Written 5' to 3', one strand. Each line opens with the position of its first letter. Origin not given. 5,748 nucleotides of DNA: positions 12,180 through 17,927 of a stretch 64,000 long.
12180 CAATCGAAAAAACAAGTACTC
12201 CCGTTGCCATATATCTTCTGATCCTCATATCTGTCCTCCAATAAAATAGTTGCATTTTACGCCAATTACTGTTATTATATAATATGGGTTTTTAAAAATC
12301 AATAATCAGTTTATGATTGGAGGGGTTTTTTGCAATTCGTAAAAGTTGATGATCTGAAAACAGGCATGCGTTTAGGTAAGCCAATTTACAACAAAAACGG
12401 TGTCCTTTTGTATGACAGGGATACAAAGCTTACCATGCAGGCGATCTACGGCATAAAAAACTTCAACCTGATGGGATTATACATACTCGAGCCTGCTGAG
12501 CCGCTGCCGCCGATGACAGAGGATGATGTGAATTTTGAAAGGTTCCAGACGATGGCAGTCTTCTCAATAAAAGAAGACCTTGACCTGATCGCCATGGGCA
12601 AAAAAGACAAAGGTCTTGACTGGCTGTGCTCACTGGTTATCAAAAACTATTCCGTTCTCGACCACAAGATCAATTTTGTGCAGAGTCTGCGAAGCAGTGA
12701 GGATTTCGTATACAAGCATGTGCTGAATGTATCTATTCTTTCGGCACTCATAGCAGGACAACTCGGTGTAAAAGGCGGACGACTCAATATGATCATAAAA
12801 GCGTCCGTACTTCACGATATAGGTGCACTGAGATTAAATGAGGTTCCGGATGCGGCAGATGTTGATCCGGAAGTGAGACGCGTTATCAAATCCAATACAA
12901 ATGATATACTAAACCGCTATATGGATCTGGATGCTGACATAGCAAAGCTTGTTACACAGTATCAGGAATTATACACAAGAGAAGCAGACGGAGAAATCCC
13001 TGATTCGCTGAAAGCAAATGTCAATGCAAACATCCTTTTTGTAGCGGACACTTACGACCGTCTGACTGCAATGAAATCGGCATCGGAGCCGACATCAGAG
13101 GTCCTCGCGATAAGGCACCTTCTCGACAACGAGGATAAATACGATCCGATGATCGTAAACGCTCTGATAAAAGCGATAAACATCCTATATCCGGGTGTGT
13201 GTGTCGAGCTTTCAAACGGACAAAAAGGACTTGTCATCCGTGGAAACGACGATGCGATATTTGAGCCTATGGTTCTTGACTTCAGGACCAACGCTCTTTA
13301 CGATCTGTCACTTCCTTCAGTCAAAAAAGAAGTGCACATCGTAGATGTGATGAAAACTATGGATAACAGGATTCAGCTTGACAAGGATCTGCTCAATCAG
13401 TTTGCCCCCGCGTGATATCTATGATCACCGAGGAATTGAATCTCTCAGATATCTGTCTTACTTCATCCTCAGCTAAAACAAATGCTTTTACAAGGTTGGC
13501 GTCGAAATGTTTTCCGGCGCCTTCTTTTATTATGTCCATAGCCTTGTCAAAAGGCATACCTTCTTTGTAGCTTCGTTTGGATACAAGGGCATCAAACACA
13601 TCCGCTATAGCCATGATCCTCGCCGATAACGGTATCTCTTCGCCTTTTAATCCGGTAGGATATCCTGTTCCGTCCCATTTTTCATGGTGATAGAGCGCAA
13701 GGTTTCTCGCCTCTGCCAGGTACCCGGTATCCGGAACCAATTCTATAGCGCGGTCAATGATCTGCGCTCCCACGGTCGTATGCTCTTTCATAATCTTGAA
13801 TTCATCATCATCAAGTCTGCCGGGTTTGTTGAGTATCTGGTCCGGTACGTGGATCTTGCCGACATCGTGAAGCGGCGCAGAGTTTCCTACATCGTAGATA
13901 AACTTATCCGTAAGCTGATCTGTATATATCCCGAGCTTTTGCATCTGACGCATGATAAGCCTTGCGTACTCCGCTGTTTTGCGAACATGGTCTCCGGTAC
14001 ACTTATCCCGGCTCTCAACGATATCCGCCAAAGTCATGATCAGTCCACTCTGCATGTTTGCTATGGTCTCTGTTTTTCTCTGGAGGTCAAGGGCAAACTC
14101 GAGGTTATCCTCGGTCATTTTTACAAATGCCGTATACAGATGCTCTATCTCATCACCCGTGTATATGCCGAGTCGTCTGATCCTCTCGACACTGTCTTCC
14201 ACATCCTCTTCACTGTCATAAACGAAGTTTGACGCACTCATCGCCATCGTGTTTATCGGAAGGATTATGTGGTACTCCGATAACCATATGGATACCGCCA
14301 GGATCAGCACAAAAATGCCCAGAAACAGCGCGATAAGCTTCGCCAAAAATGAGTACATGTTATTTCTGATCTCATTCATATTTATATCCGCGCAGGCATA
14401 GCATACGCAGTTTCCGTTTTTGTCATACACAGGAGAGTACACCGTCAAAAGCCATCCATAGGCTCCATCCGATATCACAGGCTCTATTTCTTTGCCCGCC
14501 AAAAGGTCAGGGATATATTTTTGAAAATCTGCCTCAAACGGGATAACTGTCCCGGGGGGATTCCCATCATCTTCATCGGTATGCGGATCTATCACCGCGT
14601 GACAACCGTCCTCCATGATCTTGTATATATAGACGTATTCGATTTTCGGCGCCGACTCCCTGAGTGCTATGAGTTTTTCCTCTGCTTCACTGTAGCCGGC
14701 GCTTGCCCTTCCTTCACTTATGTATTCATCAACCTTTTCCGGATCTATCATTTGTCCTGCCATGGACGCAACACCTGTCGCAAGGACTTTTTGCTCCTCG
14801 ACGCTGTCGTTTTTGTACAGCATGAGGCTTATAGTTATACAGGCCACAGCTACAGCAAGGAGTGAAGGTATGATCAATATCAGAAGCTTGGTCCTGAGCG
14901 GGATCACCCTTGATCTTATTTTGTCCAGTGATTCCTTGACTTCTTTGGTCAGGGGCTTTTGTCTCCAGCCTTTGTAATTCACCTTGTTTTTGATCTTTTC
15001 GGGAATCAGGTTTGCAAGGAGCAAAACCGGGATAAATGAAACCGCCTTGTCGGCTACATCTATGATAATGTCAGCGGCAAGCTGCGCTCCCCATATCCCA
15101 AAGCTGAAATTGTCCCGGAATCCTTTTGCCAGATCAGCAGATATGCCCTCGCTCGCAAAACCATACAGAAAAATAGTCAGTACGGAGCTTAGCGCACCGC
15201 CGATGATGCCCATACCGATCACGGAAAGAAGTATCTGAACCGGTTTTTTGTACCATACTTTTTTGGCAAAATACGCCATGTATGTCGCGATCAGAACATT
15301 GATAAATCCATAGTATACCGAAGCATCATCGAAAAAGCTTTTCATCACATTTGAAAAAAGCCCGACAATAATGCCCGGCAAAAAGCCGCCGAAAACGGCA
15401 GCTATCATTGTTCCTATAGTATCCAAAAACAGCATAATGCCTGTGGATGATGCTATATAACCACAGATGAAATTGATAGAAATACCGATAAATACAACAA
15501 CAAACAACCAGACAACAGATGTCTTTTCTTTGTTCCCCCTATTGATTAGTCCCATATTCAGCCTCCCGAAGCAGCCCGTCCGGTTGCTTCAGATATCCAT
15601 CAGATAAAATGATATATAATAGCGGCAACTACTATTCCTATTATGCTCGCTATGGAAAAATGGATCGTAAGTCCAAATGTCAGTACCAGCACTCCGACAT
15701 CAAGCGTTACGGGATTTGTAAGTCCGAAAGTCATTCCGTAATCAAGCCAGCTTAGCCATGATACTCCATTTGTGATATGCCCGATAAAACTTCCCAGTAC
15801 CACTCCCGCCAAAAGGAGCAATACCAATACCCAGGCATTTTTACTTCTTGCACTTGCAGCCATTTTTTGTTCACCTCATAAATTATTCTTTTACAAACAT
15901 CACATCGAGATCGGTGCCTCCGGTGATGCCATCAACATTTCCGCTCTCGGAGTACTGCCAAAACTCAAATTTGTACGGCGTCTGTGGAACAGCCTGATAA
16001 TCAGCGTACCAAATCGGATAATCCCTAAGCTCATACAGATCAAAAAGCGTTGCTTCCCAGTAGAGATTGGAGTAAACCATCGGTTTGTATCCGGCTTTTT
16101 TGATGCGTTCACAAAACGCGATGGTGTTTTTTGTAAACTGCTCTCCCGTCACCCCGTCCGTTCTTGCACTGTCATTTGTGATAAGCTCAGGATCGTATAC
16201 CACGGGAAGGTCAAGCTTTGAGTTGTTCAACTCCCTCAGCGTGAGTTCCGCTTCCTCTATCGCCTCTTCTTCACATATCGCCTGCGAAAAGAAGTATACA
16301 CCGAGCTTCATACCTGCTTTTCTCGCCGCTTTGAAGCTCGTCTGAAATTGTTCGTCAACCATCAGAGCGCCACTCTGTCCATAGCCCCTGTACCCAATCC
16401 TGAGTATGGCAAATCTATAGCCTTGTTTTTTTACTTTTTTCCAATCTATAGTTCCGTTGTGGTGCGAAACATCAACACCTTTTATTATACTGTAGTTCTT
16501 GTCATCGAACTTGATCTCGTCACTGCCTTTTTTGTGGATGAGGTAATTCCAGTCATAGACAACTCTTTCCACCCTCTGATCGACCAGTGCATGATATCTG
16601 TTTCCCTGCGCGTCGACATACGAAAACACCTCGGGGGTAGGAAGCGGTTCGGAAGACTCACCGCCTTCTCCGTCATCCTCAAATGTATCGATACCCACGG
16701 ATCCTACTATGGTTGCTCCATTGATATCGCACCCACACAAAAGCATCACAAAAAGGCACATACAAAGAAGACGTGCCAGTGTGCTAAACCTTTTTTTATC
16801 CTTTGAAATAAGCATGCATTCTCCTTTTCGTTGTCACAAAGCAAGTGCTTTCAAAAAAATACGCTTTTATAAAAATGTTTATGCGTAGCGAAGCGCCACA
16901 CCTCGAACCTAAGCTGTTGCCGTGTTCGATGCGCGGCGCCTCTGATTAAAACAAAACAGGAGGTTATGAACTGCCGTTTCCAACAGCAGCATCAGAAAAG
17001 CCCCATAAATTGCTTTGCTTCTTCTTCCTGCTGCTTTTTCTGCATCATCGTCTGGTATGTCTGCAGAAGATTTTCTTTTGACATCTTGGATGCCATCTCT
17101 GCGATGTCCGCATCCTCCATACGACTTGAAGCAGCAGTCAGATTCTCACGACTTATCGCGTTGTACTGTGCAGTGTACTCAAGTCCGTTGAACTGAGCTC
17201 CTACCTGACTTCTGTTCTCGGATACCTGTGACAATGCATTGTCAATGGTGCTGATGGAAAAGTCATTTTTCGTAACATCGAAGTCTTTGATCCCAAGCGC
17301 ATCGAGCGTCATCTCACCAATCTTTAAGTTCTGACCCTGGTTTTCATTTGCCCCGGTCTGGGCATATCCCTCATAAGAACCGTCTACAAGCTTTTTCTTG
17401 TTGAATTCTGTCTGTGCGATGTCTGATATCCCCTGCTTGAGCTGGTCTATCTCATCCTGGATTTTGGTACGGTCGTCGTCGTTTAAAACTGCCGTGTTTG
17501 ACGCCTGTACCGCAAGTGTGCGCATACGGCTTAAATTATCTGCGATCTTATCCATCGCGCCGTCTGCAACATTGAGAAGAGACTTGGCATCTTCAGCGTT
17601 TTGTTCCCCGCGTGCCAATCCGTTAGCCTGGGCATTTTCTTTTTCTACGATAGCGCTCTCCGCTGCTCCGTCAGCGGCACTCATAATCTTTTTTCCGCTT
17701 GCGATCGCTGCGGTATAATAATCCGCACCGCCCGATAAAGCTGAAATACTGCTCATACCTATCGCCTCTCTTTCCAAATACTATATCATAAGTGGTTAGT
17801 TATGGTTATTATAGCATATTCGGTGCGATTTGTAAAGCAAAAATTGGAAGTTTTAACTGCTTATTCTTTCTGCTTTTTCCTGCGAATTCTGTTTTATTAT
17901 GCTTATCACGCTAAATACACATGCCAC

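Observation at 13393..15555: ECF-transporter S-component-like domain fused to a Cache-HAMP-HD-GYP phosphodiesterase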

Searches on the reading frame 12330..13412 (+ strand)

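Call 4: search_protein_families(library=pfam, proteins=[window:12330-13412:+], max_evalue=1)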
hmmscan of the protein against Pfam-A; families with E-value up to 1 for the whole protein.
window:12330-13412:+ (361 aa): 3 families
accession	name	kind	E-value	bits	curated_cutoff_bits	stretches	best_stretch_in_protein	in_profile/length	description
PF01966.28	HD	-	6.3e-05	23.7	22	1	127-244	1-115/116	HD domain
PF13487.12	HD_5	-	0.0081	16.4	27.2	1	120-274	7-169/170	HD domain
PF07934.18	OGG_N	-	0.13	12.9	23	1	161-213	56-89/115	8-oxoguanine DNA glycosylase, N-terminal domain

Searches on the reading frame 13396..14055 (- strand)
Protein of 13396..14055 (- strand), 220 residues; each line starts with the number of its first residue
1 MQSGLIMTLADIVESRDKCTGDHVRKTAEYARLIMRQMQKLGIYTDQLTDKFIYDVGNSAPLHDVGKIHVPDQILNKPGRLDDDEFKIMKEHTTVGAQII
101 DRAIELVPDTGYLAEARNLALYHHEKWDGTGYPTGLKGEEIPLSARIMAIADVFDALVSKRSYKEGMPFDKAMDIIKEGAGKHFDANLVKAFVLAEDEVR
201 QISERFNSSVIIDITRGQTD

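Call 73: search_solved_structures(query=window:13396-14055:-, max_evalue=0.00001, show_alignments=2)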
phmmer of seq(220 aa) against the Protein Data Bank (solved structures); distinct sequences matched with E-value up to 0.00001: 5.
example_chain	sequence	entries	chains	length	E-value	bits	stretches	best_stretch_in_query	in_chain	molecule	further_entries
4r8z_A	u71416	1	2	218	8.6e-43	149.8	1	2-209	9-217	Cyclic di-GMP phosphodiesterase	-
4mcw_A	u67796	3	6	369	1.1e-38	136.3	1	6-202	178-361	Metal dependent phosphohydrolase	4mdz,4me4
5z7c_A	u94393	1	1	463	1.2e-35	126.5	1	6-189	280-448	3'3'-cGAMP-specific phosphodiesterase 3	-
9rbz_A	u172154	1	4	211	3.9e-20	75.8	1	13-193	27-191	HD domain/sensory box protein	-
9rc0_A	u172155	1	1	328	1.4e-19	74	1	13-193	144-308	HD domain/sensory box protein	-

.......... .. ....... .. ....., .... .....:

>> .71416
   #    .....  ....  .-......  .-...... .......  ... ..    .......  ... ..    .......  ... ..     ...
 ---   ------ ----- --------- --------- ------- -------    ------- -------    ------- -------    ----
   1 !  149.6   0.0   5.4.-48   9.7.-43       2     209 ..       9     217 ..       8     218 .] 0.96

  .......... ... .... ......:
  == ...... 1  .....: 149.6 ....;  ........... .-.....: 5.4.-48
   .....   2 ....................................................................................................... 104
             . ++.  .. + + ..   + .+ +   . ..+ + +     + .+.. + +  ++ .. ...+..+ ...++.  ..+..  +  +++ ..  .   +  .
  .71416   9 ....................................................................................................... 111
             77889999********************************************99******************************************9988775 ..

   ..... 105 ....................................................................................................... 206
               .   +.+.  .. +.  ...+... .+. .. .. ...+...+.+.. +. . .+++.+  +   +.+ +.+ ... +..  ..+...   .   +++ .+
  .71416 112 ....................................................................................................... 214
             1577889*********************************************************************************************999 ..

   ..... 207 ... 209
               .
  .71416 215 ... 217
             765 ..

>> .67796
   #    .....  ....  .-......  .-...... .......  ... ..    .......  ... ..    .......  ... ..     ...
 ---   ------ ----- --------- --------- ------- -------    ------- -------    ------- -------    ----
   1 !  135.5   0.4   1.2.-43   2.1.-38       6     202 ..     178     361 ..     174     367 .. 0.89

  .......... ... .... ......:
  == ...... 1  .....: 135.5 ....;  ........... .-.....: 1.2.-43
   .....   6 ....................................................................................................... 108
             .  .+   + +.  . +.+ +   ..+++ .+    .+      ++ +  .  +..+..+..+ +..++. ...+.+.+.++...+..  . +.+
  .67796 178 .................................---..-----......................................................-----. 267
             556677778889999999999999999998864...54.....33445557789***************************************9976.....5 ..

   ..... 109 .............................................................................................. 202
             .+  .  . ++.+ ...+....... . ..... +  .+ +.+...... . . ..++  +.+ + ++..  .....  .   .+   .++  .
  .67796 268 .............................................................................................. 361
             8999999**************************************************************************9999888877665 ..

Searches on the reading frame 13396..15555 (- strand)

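Call 4: search_protein_families(library=pfam, proteins=[window:13396-15555:-], max_evalue=1)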
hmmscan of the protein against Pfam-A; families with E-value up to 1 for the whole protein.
window:13396-15555:- (720 aa): 7 families
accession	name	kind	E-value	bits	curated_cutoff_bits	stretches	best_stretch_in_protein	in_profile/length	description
PF13487.12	HD_5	-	7.8e-35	120.6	27.2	1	509-688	3-170/170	HD domain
PF01966.28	HD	-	3.1e-19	69.8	22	1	521-656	2-115/116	HD domain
PF07694.17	5TM-5TMR_LYT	-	0.0087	16.1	24.6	1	10-130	15-133/169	5TMR of 5TMR-LYT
PF17370.7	DUF5392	-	0.06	13.9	25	1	202-267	5-69/139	Family of unknown function (DUF5392)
PF00672.30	HAMP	-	0.16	12.8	25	0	456-482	17-49/53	HAMP domain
PF08447.18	PAS_3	-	0.21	12.3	25.6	1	363-388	62-87/89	PAS fold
PF20193.3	DUF6556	-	0.28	11.9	28.1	1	226-255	32-61/113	Family of unknown function (DUF6556)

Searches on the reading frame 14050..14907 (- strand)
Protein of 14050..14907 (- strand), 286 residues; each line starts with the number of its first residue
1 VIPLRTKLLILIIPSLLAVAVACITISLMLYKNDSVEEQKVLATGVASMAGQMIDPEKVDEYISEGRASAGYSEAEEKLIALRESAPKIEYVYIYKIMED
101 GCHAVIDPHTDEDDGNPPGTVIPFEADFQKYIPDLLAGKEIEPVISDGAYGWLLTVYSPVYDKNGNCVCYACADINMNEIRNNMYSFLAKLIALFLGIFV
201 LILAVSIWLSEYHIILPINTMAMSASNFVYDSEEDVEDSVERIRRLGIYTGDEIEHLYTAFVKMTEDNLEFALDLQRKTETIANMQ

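Call 5: search_protein_families(library=pfam, proteins=[window:14050-14907:-], max_evalue=10)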
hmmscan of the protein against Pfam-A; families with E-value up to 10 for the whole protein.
seq(286 aa): 4 families
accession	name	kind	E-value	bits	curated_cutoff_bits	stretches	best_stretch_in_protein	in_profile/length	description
PF08447.18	PAS_3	-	0.069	13.9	25.6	1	147-172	62-87/89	PAS fold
PF20193.3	DUF6556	-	0.18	12.5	28.1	1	11-39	33-61/113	Family of unknown function (DUF6556)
PF13623.11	SurA_N_2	-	0.24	11.7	28.5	1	177-201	1-25/145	SurA-like N-terminal domain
PF07811.17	TadE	-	0.45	11.1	22.9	1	10-34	8-32/43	TadE-like protein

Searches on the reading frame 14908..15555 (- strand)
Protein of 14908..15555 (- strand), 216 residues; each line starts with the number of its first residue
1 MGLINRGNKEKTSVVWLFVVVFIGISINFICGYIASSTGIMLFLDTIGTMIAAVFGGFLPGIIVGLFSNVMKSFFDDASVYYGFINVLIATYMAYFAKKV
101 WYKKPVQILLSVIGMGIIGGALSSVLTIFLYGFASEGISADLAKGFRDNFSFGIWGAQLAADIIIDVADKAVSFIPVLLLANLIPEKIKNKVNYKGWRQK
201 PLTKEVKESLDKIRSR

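Call 5: search_protein_families(library=pfam, proteins=[window:14908-15555:-], max_evalue=10)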
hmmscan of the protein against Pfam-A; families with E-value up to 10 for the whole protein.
seq(216 aa): 2 families
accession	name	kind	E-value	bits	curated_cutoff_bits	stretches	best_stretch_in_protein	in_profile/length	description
PF07694.17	5TM-5TMR_LYT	-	0.00019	21.5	24.6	1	9-130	14-133/169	5TMR of 5TMR-LYT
PF12822.12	ECF_trnsprt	-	0.026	15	30.7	1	23-133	8-129/169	ECF transporter, substrate-specific component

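Call 6: search_protein_families(library=ncbifam, proteins=[window:14908-15555:-], max_evalue=10)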
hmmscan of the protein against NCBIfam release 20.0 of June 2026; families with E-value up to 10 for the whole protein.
seq(216 aa): 3 families
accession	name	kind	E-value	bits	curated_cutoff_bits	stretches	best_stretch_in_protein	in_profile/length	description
NF045596.1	ECF_S_CD3073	equivalog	8.2e-18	64.7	180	1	21-189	4-173/174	CD3073 family putative ECF transporter S component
NF011356.0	PRK14774.1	equivalog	0.012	15.4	256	1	76-153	59-133/185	lipoprotein signal peptidase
TIGR02359.1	thiW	equivalog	0.44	10.6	84.35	1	47-135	36-123/160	energy coupling factor transporter S component ThiW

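Call 16: search_protein_representatives(protein=window:14956-15555:-)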
Query: 200 residues. Proteins with E-value up to 0.001 (for the whole library): 802; up to 1e-10: 331; up to 1e-30: 20. The best 150 are listed.
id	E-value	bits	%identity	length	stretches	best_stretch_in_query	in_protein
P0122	4.4e-37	144.2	42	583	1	17-200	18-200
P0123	8.0e-37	143.3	41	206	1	16-198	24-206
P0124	1.5e-36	142.5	40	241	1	2-199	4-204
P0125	3.5e-36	141.2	42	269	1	16-199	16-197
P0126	4.2e-36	141.0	42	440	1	15-199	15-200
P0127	1.9e-35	138.9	41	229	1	16-199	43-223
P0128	5.3e-35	137.4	38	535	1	8-199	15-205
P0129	7.4e-34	133.7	39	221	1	12-200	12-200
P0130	2.2e-33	132.1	39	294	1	18-200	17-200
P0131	1.1e-32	129.8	42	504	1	23-190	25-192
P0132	1.4e-32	129.5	36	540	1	19-199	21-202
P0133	1.9e-32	129.1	42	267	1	17-200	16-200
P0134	3.6e-32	128.1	37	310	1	17-199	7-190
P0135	6.1e-32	127.4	43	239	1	34-199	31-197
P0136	1.2e-31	126.5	35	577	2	23-199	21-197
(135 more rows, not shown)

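Call 21: search_protein_families(library=pfam, alignment_id=A1, max_evalue=0.001)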
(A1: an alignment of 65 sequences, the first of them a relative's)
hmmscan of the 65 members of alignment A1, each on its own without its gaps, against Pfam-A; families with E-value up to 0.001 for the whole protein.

A. member 1, P0122 (583 aa): 3 families
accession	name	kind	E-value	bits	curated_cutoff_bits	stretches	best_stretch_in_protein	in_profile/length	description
PF13487.12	HD_5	-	7.7e-32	110.8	27.2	1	373-553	2-170/170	HD domain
PF01966.28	HD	-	1.3e-18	67.9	22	1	386-521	2-115/116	HD domain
PF12210.13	Hrs_helical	-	0.0006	20.7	30.6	0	323-373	21-71/95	Hepatocyte growth factor-regulated tyrosine kinase substrate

B. families by the number of members that match (of 65 scanned): 14 families
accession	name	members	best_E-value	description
PF13487.12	HD_5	30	3.5e-39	HD domain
PF01966.28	HD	30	1e-23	HD domain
PF02518.31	HATPase_c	9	1e-28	Histidine kinase-, DNA gyrase B-, and HSP90-like ATPase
PF00072.30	Response_reg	9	1.1e-25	Response regulator receiver domain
PF00512.31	HisKA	9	1.2e-19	His Kinase A (phospho-acceptor) domain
PF12822.12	ECF_trnsprt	3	7.2e-05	ECF transporter, substrate-specific component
PF07694.17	5TM-5TMR_LYT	2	2.9e-06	5TMR of 5TMR-LYT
PF00211.25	Guanylate_cyc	1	2.1e-28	Adenylate and Guanylate cyclase catalytic domain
PF00990.26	GGDEF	1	1.6e-23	Diguanylate cyclase, GGDEF domain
PF01627.28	Hpt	1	2.6e-08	Hpt domain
PF00672.30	HAMP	1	5.2e-06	HAMP domain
PF11368.13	DUF3169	1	1.3e-05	Protein of unknown function (DUF3169)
PF13581.12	HATPase_c_2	1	0.0001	Histidine kinase-like ATPase domain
PF12210.13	Hrs_helical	1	0.0006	Hepatocyte growth factor-regulated tyrosine kinase substrate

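Call 22: find_homologous_proteins(query=window:14956-15555:-, max_evalue=0.001)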
Query window:14956-15555:- (200 aa): 5 proteins with E <= 0.001 among 424 candidates.
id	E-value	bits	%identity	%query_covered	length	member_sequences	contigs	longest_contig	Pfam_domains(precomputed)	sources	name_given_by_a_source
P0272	4.8e-44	169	43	96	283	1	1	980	-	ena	-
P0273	5.1e-32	129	41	93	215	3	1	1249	-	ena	-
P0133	5.9e-32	129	42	92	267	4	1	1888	PF12822.13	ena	-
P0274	3.1e-26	110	40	85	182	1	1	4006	-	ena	-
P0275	9.4e-24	102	38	86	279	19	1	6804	-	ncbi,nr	ncbi:MAG: phosphohydrolase, partial [Fibrobacter sp.]|nr:phosphohydrolase [Fibrobacter sp.]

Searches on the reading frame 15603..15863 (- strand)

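Call 4: search_protein_families(library=pfam, proteins=[window:15603-15863:-], max_evalue=1)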
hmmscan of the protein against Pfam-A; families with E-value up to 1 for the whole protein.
window:15603-15863:- (87 aa): 3 families
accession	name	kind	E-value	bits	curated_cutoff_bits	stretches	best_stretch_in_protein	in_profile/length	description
PF14209.11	DUF4321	-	2.8e-19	69.1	27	1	37-84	1-48/48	Domain of unknown function (DUF4321)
PF19261.4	DUF5904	-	0.015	15.8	25.7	1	39-86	51-97/133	Domain of unknown function (DUF5904)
PF23494.1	bPH_10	-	0.85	9.5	27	0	6-84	7-78/151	YqeB-like bacterial PH domain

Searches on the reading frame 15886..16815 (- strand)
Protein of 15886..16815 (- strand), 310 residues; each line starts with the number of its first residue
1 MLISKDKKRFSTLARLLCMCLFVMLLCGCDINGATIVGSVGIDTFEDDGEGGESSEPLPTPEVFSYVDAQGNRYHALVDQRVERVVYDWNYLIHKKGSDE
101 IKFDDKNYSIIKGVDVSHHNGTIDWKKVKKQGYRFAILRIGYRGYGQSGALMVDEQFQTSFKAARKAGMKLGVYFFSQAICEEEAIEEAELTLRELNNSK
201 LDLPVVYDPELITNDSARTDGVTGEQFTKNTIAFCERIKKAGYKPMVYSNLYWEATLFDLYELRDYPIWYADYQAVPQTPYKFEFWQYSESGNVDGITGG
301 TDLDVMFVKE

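Call 4: search_protein_families(library=pfam, proteins=[window:15886-16815:-], max_evalue=1)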
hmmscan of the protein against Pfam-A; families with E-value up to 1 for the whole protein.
window:15886-16815:- (310 aa): 2 families
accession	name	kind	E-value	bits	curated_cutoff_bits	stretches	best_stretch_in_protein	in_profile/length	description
PF01183.26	Glyco_hydro_25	-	5.3e-32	112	27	1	114-297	1-180/180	Glycosyl hydrolases family 25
PF22659.2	YycE-like_C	-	0.11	13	27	1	233-255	16-38/55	YycE-like C-terminal domain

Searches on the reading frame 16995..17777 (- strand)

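Call 4: search_protein_families(library=pfam, proteins=[window:16995-17777:-], max_evalue=1)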
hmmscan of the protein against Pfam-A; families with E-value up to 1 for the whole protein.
window:16995-17777:- (261 aa): 3 families
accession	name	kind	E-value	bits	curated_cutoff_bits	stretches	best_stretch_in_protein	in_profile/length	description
PF00669.25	Flagellin_N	-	1.5e-22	80.6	26.6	1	22-134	25-137/139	Bacterial flagellin N-terminal helical region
PF00700.27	Flagellin_C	-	5.3e-09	36.7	23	1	176-250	2-77/86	Bacterial flagellin C-terminal helical region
PF15135.11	UPF0515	-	0.6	9.9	29.8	1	204-253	67-107/271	Uncharacterised protein UPF0515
